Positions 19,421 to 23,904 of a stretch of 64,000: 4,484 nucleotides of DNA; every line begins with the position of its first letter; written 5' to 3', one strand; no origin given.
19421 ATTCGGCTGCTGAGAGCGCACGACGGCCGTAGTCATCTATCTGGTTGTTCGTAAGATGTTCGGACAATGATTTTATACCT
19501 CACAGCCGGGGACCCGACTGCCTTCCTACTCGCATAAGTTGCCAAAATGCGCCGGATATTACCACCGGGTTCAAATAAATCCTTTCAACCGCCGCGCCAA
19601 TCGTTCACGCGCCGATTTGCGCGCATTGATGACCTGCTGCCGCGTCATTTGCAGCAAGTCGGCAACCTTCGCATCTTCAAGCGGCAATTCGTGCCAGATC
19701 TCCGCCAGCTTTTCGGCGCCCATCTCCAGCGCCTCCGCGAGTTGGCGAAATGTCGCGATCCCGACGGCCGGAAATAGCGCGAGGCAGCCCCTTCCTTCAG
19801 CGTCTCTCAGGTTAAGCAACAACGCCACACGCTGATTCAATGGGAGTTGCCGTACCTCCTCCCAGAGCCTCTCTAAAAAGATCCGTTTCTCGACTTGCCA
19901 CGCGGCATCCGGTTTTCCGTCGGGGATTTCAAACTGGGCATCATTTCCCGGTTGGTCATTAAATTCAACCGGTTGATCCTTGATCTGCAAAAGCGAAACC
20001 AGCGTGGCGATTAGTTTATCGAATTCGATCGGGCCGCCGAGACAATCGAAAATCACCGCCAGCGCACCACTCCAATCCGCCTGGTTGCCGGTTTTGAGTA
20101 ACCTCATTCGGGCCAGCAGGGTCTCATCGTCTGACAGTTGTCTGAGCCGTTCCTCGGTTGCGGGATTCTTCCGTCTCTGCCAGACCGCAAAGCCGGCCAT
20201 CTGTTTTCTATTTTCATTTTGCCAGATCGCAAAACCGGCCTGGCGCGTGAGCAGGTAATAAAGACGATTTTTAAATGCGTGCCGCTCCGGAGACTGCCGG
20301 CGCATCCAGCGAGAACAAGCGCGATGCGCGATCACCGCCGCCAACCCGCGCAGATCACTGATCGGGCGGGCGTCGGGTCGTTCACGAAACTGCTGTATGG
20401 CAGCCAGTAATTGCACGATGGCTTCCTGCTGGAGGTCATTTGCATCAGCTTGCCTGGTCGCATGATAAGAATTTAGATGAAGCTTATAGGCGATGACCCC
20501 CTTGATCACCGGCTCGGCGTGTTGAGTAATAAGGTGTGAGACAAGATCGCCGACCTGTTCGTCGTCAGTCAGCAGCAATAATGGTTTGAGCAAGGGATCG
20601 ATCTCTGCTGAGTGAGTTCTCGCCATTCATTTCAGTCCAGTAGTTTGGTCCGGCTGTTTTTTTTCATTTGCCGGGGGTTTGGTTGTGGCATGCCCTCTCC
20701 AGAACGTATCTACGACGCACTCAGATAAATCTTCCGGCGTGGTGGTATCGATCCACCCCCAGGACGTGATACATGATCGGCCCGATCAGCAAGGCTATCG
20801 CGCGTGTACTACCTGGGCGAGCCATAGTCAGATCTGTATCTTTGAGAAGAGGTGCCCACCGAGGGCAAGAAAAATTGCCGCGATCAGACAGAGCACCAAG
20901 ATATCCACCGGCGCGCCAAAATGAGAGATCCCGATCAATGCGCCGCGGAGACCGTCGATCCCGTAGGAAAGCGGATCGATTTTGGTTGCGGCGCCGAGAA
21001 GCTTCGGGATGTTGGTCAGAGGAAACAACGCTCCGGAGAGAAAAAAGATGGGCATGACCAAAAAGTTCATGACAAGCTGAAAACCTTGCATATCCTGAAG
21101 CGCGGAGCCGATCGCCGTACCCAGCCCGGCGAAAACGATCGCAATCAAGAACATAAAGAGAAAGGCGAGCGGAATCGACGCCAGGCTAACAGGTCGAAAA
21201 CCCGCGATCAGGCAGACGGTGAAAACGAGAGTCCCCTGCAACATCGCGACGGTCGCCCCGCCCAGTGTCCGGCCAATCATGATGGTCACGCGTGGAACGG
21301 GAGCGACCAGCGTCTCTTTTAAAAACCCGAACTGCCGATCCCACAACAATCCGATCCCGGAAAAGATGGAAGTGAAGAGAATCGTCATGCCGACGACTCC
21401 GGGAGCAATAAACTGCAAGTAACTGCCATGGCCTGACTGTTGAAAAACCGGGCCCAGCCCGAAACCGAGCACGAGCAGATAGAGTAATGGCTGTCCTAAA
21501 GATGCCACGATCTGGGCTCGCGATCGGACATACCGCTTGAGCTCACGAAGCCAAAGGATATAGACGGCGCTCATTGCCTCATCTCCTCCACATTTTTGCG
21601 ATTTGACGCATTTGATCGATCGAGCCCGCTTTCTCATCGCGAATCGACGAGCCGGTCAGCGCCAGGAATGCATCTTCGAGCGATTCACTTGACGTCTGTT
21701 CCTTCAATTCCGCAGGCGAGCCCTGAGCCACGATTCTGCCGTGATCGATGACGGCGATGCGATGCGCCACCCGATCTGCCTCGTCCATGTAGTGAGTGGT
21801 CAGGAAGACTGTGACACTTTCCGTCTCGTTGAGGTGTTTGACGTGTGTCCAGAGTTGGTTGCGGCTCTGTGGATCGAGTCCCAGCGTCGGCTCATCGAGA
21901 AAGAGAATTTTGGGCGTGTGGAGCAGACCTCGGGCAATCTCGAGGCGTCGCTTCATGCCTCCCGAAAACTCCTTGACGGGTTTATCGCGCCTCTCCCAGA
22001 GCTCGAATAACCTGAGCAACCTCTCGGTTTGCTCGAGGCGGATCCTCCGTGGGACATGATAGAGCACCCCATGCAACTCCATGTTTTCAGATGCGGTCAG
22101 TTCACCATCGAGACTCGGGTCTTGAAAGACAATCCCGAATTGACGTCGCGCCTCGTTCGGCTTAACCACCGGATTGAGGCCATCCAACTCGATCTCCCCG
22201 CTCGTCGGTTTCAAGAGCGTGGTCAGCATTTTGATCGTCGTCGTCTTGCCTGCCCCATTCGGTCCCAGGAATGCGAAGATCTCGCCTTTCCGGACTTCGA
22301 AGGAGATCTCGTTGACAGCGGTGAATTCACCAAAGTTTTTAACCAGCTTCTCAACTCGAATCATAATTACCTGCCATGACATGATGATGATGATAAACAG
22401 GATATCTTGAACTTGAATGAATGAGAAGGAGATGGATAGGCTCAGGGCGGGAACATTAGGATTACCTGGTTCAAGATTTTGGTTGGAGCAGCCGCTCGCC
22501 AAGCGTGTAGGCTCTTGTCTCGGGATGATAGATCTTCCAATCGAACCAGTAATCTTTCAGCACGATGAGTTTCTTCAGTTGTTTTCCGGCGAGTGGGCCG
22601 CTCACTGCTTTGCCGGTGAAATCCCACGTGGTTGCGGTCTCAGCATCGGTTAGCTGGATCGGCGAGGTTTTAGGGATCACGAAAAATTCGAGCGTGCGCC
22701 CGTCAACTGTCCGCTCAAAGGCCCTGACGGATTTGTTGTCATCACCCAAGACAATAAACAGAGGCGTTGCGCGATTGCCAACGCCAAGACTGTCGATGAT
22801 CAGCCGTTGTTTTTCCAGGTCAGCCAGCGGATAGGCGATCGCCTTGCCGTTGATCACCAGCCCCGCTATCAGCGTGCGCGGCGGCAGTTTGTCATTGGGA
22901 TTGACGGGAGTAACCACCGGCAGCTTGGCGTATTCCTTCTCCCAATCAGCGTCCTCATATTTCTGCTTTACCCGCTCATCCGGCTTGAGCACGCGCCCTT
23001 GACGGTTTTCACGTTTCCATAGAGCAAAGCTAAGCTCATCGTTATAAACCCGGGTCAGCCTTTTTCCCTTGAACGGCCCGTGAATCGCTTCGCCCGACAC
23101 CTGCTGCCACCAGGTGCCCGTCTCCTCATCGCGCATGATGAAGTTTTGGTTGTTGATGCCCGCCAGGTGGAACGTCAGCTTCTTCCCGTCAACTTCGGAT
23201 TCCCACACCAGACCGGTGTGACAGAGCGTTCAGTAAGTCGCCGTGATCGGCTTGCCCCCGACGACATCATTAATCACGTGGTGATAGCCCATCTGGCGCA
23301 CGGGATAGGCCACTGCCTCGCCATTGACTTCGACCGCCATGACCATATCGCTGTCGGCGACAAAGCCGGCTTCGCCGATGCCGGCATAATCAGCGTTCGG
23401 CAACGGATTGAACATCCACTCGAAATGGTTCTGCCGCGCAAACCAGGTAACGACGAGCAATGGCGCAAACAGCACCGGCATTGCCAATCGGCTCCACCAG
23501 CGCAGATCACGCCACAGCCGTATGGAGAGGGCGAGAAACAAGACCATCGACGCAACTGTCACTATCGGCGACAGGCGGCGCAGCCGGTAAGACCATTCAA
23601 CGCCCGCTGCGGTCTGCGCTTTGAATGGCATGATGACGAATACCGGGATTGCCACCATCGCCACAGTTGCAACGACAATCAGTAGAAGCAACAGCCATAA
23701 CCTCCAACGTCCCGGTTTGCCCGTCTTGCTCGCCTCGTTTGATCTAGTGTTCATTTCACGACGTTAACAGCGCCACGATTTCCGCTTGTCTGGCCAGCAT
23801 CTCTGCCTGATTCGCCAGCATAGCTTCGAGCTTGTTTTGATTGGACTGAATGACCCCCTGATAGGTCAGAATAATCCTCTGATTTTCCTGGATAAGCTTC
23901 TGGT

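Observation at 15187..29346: Two paralogous ECF-type sigma / zinc-finger anti-sigma / secreted TPR-CHAT protease modules within 14 kb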

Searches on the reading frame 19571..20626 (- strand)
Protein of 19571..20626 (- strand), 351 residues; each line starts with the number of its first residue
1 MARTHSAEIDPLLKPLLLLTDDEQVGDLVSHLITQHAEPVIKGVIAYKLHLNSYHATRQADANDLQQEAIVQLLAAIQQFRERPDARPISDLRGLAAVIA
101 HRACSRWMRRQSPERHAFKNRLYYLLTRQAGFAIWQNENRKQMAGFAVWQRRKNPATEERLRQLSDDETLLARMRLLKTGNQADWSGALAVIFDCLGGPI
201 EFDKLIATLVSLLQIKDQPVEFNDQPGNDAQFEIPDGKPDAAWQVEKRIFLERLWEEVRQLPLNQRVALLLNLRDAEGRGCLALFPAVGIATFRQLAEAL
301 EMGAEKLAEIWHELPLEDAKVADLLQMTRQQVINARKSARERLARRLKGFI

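Call 9: search_protein_families(library=pfam, proteins=[window:19571-20626:-], max_evalue=0.01)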
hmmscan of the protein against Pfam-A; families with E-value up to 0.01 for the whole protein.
window:19571-20626:- (351 aa): 1 family
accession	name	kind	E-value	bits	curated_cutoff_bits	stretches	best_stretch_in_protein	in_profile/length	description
PF04542.20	Sigma70_r2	-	6.4e-05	23.1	24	1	54-112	16-69/71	Sigma-70 region 2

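Call 10: search_protein_families(library=ncbifam, proteins=[window:19571-20626:-], max_evalue=0.01)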
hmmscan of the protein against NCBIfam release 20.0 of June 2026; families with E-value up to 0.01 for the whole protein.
window:19571-20626:- (351 aa): 5 families
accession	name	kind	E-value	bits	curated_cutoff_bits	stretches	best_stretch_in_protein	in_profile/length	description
TIGR02937.1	sigma70-ECF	superfamily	4.7e-11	42.6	42.9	1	32-347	6-165/165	sigma-70 family RNA polymerase sigma factor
NF006550.0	PRK09047.1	equivalog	0.00059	19.3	173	0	209-272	87-151/194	RNA polymerase sigma factor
NF009190.0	PRK12538.1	equivalog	0.0013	18.5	303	1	229-279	140-190/233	RNA polymerase sigma factor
TIGR02989.1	Sig-70_gvs1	subfamily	0.0017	18.3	124.55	1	58-132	24-92/158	RNA polymerase sigma-70 factor, Rhodopirellula/Verrucomicrobium family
TIGR02984.1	Sig-70_plancto1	subfamily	0.0037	16.9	183.75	1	54-111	30-87/189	RNA polymerase sigma-70 factor, Planctomycetaceae-specific subfamily 1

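Call 58: find_homologous_proteins(query=window:19571-20626:-)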
Query window:19571-20626:- (351 aa): 1975 proteins with E <= 0.001 among 8000 candidates; the best 120 are listed.
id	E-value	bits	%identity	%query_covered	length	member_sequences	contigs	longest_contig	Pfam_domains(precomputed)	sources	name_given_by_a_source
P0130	1.6e-228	776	100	100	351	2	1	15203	-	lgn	-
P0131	8.4e-187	639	83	100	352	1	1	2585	-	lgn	-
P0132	4.3e-171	587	76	100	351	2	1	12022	-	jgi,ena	-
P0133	9.3e-170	583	75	100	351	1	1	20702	-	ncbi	ncbi:MAG: hypothetical protein AB1489_10310 [Acidobacteriota bacterium]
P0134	2.5e-167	575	74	99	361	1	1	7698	-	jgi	jgi:RNA polymerase sigma factor (sigma-70 family)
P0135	1.7e-166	572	74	98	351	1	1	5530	-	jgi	jgi:hypothetical protein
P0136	4.5e-164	564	72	100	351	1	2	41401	-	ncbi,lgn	-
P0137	5.3e-163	560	73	98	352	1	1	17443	-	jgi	jgi:RNA polymerase sigma factor (sigma-70 family)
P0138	5.3e-162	557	72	100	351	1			-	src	-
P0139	1.2e-160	553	72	100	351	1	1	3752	-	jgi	jgi:RNA polymerase sigma factor (sigma-70 family)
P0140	8.2e-159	547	70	100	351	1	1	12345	-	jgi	jgi:DNA-directed RNA polymerase specialized sigma24 family protein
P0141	5.3e-158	544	71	100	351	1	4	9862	-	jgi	jgi:RNA polymerase sigma factor (sigma-70 family)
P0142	8.5e-158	543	71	100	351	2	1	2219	-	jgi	jgi:RNA polymerase sigma factor (sigma-70 family)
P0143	1.6e-157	542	71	100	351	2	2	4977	-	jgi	jgi:DNA-directed RNA polymerase specialized sigma24 family protein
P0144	3.0e-157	541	70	100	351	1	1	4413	-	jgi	jgi:RNA polymerase sigma factor (sigma-70 family)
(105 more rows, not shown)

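Call 61: search_solved_structures(query=A2, max_evalue=1, show_alignments=1)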
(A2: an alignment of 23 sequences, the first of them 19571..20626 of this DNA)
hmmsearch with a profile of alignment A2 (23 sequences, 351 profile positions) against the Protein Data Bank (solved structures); distinct sequences matched with E-value up to 1: 0.

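Call 70: predict_structure(alignment_id=A2)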
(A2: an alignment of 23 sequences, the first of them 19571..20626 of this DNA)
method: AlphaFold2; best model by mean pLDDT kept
length: 351 residues; sequences in the alignment: 23
mean_pLDDT: 74.8   pTM: 0.46
mean pLDDT of the five models: 74.8, 73.4, 72.4, 71.3, 66.3
residues with pLDDT >= 90: 33; 70-90: 226; 50-70: 58; < 50: 34
segments of 3 or more residues with pLDDT < 50: 1-5, 53-57, 218-240
pLDDT, mean of each block of 10 residues (from residue 1): 56 87 86 84 71 50 79 87 83 76 73 72 77 82 85 75 80 77 76 88 85 64 26 32 65 83 91 73 57 73 78 82 92 92 81 58
secondary structure, 60 per line:
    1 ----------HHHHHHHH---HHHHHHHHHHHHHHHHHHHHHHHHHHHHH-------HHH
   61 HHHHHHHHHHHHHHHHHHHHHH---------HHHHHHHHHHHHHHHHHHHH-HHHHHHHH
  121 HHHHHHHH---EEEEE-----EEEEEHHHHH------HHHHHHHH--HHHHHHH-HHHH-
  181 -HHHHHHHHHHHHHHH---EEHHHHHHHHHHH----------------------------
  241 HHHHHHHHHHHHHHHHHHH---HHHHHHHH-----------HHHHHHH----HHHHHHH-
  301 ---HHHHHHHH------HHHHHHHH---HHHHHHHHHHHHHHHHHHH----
elements in order: H11-18 H22-50 H58-82 H92-111 H113-128 E132-136 E142-146 H147-151 H158-165 H168-174 H176-179 H182-196 H202-212 H241-259 H263-270 H282-288 H293-299 H304-311 H318-325 H329-347

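Call 73: fold_search(model_id=the predicted structure, library=pdb)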
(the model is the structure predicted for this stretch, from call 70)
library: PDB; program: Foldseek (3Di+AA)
matches with E <= 10: 182; with E <= 0.001: 0
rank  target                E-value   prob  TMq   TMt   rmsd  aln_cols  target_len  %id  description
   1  8hkc_E                1.2e-02  0.98  0.21  0.27  22.9       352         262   12  Cryo-EM structure of E. coli RNAP sigma32 complex (released 2023-05-31)
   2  9a7s_A                1.2e-02  0.99  0.22  0.29  20.6       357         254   11  Integrative model of RPSD-RPOB by crosslinking MS and deep learning (released 2024-09-18)
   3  7l7b_F                2.7e-02  0.85  0.20  0.25  23.6       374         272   14  Clostridioides difficile RNAP with fidaxomicin (released 2022-02-02)
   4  7p5x_AF               3.5e-02  0.91  0.20  0.22  22.3       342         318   12  Mycobacterial RNAP with transcriptional activator PafBC (released 2021-12-22)
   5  5e18_F                4.9e-02  0.85  0.18  0.19  22.4       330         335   13  T. thermophilus transcription initiation complex having a YYY discriminator sequence and a nontemplate-strand length c (released 2016-03-09)
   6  9ynp_F                5.7e-02  0.85  0.20  0.21  22.6       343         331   12  Cryo-EM structure of Escherichia coli transcription initiation complex with GpA and pseudouridimycin (PUM) (released 2026-04-08)
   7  1rp3_C                5.9e-02  0.91  0.21  0.30  19.0       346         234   11  Cocrystal structure of the flagellar sigma/anti-sigma complex, Sigma-28/FlgM (released 2004-04-06)
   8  7kin_F                5.9e-02  0.89  0.21  0.23  21.9       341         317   13  Mycobacterium tuberculosis WT RNAP transcription open promoter complex with WhiB7 promoter (released 2021-04-21)
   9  9e87_F                6.5e-02  0.85  0.20  0.23  21.3       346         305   11  De Novo Mycobacterium tuberculosis transcription initiation pre-RPO promoter complex with open Beta' clamp (RNA Polyme (released 2025-10-01)
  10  8x6g_H                6.8e-02  0.90  0.22  0.30  22.0       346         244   11  Cryo-EM structure of Staphylococcus aureus sigB-dependent RNAP-promoter open complex (released 2024-06-05)
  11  1rp3_A                7.1e-02  0.84  0.20  0.28  16.8       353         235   14  Cocrystal structure of the flagellar sigma/anti-sigma complex, Sigma-28/FlgM (released 2004-04-06)
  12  8k60_F                7.5e-02  0.75  0.20  0.22  22.8       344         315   13  Cryo-EM structure of Streptomyces coelicolor transcription initiation complex with the global transcription factor Afs (released 2024-07-31)
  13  9wsf_A                7.8e-02  0.89  0.21  0.31  17.5       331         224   15  Crystal structure of Sigma28/FlgM complex from Pseudomonas aeruginosa at 1.95 Angstrom resolution (released 2026-02-25)
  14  9wsm_F                9.9e-02  0.69  0.21  0.29  24.3       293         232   14  Cryo-EM structure of Sigma28-RNAP open promoter complex from Pseudomonas aeruginosa (released 2026-02-25)
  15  6omf_F                1.0e-01  0.69  0.21  0.24  23.6       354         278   12  CryoEM structure of SigmaS-transcription initiation complex with activator Crl (released 2019-08-28)
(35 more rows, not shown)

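Call 79: search_protein_families(library=padloc, proteins=[window:19571-20626:-], max_evalue=0.01)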
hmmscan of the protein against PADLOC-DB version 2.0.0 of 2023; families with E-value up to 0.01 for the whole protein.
window:19571-20626:- (351 aa): 0 families

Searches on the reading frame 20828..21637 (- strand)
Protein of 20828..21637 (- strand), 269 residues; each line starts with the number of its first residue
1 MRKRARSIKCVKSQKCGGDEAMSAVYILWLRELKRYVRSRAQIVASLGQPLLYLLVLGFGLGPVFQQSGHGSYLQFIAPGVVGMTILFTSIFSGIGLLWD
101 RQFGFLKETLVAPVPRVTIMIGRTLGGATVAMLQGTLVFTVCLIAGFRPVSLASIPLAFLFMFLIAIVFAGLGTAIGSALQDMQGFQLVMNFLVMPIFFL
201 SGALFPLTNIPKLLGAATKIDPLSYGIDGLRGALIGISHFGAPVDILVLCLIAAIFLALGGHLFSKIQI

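Call 21: search_protein_families(library=pfam, proteins=[window:20828-21637:-], max_evalue=0.001)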
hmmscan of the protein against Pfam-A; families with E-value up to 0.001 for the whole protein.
window:20828-21637:- (269 aa): 2 families
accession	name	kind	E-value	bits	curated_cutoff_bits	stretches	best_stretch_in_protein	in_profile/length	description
PF01061.29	ABC2_membrane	-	3.6e-37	128.4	26.9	1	25-234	3-210/211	ABC-2 type transporter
PF12698.13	ABC2_membrane_3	-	1.7e-18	67.3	31.6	1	71-260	158-345/347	ABC-2 family transporter protein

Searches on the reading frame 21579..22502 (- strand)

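Call 21: search_protein_families(library=pfam, proteins=[window:21579-22502:-], max_evalue=0.001)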
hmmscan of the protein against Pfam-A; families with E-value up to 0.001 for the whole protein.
window:21579-22502:- (307 aa): 6 families
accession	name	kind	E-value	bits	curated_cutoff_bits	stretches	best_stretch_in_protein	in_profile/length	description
PF00005.33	ABC_tran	-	9.9e-35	120.6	25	1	64-206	2-136/137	ABC transporter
PF13304.12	AAA_21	-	6.5e-10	40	27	1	175-237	234-298/304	AAA domain, putative AbiEii toxin, Type IV TA system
PF13175.12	AAA_15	-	9.7e-08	32.5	32.1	0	54-100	8-50/374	AAA ATPase domain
PF13476.12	AAA_23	-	1.3e-05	26.3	27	1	54-97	4-43/201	AAA domain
PF13555.12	AAA_29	-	0.00011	22.3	27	1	54-101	6-50/61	P-loop containing region of AAA domain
PF00004.35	AAA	-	0.00015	22.7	21.2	0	78-100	3-25/131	ATPase family associated with various cellular activities (AAA)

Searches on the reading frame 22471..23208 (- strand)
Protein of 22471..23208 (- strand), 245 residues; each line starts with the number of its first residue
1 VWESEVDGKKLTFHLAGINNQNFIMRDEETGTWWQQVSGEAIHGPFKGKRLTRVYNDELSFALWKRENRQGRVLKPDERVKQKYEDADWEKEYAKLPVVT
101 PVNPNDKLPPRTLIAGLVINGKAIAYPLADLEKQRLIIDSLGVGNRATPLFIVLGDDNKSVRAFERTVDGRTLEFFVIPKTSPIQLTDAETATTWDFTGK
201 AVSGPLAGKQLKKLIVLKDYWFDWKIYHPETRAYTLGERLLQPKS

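Call 21: search_protein_families(library=pfam, proteins=[window:22471-23208:-], max_evalue=0.001)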
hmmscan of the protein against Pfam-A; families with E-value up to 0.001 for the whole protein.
window:22471-23208:- (245 aa): 1 family
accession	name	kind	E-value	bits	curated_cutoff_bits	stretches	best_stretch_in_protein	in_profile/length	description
PF11376.13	DUF3179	-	6e-39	134.7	27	1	2-231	74-292/292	Protein of unknown function (DUF3179)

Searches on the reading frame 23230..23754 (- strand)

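Call 21: search_protein_families(library=pfam, proteins=[window:23230-23754:-], max_evalue=0.001)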
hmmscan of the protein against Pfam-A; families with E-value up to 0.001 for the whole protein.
window:23230-23754:- (174 aa): 1 family
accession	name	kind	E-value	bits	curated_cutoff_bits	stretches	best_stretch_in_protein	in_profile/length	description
PF11376.13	DUF3179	-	1.2e-11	45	27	1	123-174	12-64/292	Protein of unknown function (DUF3179)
